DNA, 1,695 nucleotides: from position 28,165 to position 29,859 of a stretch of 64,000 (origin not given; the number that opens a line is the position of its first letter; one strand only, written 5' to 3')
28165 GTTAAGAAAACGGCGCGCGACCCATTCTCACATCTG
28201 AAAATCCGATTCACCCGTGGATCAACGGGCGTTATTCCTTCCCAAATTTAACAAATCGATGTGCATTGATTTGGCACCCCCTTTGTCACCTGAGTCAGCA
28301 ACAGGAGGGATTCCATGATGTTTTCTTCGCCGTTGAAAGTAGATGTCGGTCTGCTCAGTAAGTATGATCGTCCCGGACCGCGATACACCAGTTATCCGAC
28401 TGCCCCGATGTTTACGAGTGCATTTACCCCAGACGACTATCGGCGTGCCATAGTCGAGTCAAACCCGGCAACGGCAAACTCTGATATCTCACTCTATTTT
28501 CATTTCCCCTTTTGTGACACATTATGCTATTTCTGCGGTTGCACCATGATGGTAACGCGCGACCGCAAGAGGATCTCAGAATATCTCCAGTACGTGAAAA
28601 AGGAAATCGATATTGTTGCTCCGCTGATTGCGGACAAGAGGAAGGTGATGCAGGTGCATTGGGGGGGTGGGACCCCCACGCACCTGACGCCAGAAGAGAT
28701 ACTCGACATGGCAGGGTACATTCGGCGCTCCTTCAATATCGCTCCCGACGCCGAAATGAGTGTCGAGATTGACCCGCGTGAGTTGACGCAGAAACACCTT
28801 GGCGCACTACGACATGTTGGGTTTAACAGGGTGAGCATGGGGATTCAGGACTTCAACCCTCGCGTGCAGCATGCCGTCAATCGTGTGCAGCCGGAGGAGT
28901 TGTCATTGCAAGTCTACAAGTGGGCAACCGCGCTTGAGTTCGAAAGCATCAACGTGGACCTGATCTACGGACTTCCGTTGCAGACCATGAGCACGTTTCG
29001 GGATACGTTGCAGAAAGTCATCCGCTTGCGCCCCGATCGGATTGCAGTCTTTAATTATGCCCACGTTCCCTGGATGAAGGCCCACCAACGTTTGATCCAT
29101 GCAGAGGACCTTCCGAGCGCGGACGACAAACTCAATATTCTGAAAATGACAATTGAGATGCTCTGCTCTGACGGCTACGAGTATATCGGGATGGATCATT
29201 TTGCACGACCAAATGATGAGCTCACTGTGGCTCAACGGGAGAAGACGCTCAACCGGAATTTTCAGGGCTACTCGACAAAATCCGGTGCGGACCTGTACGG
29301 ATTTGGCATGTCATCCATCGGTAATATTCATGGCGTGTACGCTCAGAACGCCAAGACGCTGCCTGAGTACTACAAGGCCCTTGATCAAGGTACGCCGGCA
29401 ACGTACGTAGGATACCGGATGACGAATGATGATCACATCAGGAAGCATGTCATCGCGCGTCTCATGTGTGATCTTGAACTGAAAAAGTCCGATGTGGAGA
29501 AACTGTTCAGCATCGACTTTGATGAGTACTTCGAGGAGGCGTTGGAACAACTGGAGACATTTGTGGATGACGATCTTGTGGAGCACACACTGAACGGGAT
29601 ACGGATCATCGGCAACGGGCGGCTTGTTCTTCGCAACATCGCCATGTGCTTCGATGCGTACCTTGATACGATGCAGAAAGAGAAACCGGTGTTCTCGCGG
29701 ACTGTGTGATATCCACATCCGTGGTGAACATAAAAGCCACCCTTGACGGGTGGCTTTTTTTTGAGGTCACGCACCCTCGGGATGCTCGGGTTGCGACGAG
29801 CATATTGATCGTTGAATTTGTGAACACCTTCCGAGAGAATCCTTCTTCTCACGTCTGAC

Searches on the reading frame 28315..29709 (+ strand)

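Call 71: search_protein_families(library=pfam, proteins=[window:28315-29709:+], max_evalue=0.00001)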
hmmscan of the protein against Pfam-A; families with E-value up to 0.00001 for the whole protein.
window:28315-29709:+ (464 aa): 2 families
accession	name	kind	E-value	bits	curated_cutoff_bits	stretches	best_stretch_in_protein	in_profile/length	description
PF04055.27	Radical_SAM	-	2.4e-20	73.8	29.5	1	62-234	2-165/166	Radical SAM superfamily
PF06969.22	HemN_C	-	3.3e-07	30.7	24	1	370-438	2-67/67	HemN C-terminal domain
